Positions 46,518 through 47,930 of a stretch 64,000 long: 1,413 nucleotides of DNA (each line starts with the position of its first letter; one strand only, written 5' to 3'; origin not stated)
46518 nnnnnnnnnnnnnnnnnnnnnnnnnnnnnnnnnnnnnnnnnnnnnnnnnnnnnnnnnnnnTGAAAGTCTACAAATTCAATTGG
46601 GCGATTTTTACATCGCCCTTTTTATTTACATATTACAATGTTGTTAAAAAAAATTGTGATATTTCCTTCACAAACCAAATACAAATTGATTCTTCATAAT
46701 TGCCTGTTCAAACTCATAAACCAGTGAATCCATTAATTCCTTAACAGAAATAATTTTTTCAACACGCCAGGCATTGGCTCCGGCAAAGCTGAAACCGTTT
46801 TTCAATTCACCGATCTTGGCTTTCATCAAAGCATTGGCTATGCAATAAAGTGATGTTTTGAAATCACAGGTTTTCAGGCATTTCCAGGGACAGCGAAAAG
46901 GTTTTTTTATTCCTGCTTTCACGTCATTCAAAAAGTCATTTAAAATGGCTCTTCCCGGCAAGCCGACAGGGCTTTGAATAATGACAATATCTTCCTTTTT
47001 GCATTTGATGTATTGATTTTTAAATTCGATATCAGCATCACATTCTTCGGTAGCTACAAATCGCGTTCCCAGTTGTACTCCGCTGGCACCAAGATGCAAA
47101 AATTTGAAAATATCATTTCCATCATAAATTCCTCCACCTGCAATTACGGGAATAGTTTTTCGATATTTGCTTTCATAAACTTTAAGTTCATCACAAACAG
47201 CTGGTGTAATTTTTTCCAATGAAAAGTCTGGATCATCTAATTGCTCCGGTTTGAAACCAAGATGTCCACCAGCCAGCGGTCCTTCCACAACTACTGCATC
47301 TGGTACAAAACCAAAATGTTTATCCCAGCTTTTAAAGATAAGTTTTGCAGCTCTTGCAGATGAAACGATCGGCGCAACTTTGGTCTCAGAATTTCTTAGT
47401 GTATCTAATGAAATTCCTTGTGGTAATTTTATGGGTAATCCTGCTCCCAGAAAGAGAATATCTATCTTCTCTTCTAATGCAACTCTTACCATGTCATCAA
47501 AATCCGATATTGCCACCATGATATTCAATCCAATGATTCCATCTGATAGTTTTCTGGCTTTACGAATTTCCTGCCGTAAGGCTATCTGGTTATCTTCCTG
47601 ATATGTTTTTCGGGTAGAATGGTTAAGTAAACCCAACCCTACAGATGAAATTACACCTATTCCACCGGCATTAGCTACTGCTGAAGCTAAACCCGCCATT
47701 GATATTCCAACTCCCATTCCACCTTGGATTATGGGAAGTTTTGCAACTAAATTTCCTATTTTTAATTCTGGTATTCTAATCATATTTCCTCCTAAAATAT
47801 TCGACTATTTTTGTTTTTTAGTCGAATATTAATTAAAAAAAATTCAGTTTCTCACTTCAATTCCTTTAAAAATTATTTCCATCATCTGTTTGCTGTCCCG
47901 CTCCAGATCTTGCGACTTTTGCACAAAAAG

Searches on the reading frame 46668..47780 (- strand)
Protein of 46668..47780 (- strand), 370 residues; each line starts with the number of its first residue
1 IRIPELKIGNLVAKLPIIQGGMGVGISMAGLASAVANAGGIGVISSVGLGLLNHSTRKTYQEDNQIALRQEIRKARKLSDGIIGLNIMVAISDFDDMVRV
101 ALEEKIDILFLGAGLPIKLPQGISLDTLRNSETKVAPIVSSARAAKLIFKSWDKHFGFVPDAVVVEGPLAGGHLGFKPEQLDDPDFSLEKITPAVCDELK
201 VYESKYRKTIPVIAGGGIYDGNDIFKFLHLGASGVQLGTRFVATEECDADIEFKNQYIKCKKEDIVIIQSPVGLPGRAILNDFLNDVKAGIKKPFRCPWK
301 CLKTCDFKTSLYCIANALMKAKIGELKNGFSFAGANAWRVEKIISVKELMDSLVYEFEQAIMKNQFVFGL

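Call 83: search_protein_families(library=pfam, max_evalue=0.00001, proteins=[window:46668-47780:-])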
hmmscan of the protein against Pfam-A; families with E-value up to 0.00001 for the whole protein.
window:46668-47780:- (370 aa): 4 families
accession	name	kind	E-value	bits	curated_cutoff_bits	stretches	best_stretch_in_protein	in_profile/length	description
PF03060.21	NMO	-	5.4e-54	184.2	28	1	11-355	8-330/331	Nitronate monooxygenase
PF00478.31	IMPDH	-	1.8e-08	34.3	25.6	1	200-255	198-253/345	IMP dehydrogenase / GMP reductase domain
PF01180.27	DHO_dh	-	4.7e-06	26.5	27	0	203-242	234-273/291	Dihydroorotate dehydrogenase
PF01070.24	FMN_dh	-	5.7e-06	26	24.9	1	192-242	256-306/350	FMN-dependent dehydrogenase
